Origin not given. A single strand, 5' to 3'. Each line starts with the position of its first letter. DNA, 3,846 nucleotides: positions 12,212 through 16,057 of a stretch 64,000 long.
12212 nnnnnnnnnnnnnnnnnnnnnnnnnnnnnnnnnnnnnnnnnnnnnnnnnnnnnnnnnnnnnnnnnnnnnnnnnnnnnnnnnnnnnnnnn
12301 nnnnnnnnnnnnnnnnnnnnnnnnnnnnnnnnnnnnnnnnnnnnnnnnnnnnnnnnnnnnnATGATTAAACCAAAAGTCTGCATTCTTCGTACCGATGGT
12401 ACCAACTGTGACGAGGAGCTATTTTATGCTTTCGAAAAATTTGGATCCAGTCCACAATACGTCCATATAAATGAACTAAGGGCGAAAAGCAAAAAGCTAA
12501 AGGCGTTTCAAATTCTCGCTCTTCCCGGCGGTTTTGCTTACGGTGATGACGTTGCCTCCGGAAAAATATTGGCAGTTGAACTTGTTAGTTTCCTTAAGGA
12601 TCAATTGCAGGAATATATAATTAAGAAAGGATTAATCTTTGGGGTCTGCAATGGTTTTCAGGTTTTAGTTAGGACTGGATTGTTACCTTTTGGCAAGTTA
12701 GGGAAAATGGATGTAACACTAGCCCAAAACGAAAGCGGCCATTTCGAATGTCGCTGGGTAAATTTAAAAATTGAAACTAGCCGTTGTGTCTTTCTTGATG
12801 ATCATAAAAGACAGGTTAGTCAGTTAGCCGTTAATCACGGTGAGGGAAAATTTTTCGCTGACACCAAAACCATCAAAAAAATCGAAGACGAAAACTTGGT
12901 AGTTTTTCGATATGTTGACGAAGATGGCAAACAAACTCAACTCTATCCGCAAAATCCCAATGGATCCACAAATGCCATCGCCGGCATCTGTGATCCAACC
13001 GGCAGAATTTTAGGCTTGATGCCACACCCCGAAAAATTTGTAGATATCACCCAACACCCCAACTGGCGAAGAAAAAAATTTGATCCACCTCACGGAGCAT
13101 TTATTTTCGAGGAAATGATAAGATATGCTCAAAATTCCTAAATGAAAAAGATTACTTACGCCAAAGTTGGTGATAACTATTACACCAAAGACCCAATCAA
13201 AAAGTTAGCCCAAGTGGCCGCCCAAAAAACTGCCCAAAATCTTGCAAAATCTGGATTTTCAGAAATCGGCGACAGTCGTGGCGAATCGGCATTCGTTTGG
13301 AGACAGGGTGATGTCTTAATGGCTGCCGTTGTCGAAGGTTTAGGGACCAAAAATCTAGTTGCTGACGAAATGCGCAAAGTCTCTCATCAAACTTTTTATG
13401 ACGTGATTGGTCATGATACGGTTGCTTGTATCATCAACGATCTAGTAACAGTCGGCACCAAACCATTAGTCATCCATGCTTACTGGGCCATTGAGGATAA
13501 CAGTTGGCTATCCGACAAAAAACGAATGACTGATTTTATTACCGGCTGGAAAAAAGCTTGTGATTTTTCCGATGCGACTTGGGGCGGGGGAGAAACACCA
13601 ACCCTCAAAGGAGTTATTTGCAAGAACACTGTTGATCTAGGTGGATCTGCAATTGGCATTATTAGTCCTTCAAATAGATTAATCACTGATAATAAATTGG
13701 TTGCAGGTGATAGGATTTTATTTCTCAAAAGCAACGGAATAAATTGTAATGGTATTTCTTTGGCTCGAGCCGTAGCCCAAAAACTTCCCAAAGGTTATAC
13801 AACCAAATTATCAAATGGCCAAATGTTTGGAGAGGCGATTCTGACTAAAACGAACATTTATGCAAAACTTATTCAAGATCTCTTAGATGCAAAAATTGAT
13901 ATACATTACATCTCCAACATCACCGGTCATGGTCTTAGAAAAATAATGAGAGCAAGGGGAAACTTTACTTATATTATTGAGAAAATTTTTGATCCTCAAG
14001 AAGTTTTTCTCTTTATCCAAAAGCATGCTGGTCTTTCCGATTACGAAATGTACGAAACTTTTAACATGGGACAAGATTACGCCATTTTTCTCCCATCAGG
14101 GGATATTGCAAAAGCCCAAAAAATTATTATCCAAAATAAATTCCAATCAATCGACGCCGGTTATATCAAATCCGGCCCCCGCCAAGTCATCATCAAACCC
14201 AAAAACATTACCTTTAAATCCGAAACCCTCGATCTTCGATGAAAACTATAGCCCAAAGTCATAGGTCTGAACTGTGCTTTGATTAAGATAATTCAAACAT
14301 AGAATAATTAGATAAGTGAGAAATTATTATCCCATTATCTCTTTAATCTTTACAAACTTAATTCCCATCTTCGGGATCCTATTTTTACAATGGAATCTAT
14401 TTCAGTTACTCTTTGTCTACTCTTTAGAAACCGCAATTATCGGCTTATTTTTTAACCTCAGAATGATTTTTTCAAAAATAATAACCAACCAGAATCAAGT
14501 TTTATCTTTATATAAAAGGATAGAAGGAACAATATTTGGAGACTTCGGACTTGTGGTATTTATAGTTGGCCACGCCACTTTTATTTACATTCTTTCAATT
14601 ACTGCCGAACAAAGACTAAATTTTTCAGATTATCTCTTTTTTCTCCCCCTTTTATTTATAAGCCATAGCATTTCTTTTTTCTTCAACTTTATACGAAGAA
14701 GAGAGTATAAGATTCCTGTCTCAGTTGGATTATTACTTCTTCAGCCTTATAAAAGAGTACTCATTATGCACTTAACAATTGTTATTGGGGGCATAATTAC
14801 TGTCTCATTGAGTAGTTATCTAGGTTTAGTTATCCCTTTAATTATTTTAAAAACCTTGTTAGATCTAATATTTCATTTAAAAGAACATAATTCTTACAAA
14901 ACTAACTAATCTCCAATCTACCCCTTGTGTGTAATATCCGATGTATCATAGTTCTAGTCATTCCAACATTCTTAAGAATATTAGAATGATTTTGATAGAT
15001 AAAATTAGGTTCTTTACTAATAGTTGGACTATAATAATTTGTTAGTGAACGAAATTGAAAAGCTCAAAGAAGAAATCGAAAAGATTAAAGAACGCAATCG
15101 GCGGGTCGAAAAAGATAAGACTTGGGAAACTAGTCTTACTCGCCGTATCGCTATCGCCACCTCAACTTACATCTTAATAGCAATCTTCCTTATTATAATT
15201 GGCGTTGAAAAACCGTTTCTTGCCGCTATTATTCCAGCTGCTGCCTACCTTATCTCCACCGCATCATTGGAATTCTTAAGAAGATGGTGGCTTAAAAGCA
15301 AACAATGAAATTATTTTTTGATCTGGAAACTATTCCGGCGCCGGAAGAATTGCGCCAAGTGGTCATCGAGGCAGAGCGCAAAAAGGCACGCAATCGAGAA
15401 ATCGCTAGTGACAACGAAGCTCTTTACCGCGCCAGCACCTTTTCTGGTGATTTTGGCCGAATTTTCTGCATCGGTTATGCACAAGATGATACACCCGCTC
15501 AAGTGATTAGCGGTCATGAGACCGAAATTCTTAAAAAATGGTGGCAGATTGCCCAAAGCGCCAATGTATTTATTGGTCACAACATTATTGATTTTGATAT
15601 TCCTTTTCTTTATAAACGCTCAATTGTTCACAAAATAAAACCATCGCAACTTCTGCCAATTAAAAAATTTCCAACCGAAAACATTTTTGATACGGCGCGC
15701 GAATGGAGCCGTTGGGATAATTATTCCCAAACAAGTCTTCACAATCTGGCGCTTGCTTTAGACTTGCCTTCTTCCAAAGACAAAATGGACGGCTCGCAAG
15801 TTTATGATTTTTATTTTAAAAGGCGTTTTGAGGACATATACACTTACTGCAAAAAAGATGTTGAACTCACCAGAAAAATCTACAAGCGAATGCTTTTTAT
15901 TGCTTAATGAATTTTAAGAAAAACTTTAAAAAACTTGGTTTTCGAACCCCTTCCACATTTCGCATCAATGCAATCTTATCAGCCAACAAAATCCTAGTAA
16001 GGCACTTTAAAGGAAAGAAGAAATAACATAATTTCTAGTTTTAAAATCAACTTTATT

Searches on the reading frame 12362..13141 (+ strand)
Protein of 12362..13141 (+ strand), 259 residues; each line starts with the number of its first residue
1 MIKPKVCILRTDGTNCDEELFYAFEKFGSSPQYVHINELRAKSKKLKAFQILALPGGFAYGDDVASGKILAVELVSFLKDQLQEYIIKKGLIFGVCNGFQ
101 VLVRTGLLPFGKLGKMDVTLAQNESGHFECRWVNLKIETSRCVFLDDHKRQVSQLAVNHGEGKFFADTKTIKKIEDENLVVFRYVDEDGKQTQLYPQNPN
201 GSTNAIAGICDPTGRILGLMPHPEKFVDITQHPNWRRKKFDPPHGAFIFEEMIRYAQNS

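Call 75: search_protein_families(library=pfam, proteins=[window:12362-13141:+], max_evalue=0.0001)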
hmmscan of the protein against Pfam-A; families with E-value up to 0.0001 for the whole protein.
window:12362-13141:+ (259 aa): 1 family
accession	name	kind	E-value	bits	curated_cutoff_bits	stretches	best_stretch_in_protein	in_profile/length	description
PF13507.12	GATase_5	-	2e-80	270.1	27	1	3-255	1-259/260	CobB/CobQ-like glutamine amidotransferase domain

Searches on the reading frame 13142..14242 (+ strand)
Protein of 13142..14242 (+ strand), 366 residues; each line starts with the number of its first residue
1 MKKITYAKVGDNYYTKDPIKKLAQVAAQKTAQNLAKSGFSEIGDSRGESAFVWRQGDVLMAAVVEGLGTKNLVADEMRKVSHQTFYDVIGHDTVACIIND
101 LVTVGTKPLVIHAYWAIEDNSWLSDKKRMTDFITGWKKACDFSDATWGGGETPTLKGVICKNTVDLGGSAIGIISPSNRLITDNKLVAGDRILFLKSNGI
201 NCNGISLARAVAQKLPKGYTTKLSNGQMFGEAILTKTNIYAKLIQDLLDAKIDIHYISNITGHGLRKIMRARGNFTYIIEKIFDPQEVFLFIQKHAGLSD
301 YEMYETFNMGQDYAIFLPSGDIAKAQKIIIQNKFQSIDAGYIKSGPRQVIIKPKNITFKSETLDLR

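Call 76: search_protein_families(library=pfam, proteins=[window:13142-14242:+], max_evalue=0.0001)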
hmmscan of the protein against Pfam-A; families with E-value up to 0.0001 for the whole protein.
window:13142-14242:+ (366 aa): 2 families
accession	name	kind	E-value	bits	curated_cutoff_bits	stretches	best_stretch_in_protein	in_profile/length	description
PF00586.29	AIRS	-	5.2e-09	37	24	1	61-174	16-112/112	AIR synthase related protein, N-terminal domain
PF02769.27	AIRS_C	-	3.1e-08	34.4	23.1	1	188-348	2-151/156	AIR synthase related protein, C-terminal domain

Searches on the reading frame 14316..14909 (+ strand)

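Call 79: search_protein_families(library=pfam, proteins=[window:14316-14909:+], max_evalue=0.001)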
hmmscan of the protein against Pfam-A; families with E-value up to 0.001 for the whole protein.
window:14316-14909:+ (197 aa): 1 family
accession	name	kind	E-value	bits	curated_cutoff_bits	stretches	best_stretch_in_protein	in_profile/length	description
PF20108.4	DUF6498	-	5.6e-39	134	23.7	1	7-195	12-202/207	Family of unknown function (DUF6498)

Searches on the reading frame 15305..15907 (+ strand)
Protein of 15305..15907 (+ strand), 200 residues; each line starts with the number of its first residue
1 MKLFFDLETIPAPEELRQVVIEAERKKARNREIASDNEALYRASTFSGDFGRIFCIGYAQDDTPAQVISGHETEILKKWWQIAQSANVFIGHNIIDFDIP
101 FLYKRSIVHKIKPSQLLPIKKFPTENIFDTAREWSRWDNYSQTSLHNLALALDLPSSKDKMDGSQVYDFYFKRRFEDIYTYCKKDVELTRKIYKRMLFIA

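Call 79: search_protein_families(library=pfam, proteins=[window:15305-15907:+], max_evalue=0.001)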
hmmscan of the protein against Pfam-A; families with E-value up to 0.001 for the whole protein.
window:15305-15907:+ (200 aa): 4 families
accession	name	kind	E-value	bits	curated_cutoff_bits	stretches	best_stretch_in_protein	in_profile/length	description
PF10108.15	DNA_pol_B_exo2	-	1.7e-13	51.2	24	1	70-198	35-175/213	Predicted 3'-5' exonuclease related to the exonuclease domain of PolB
PF13482.12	RNase_H_2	-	3.7e-08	33.9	22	1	47-196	11-164/165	RNase_H superfamily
PF03104.25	DNA_pol_B_exo1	-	1.9e-06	27.9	23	1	69-122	140-196/242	DNA polymerase family B, exonuclease domain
PF01612.26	DNA_pol_A_exo1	-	0.0001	22.6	23.6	1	15-196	9-168/173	3'-5' exonuclease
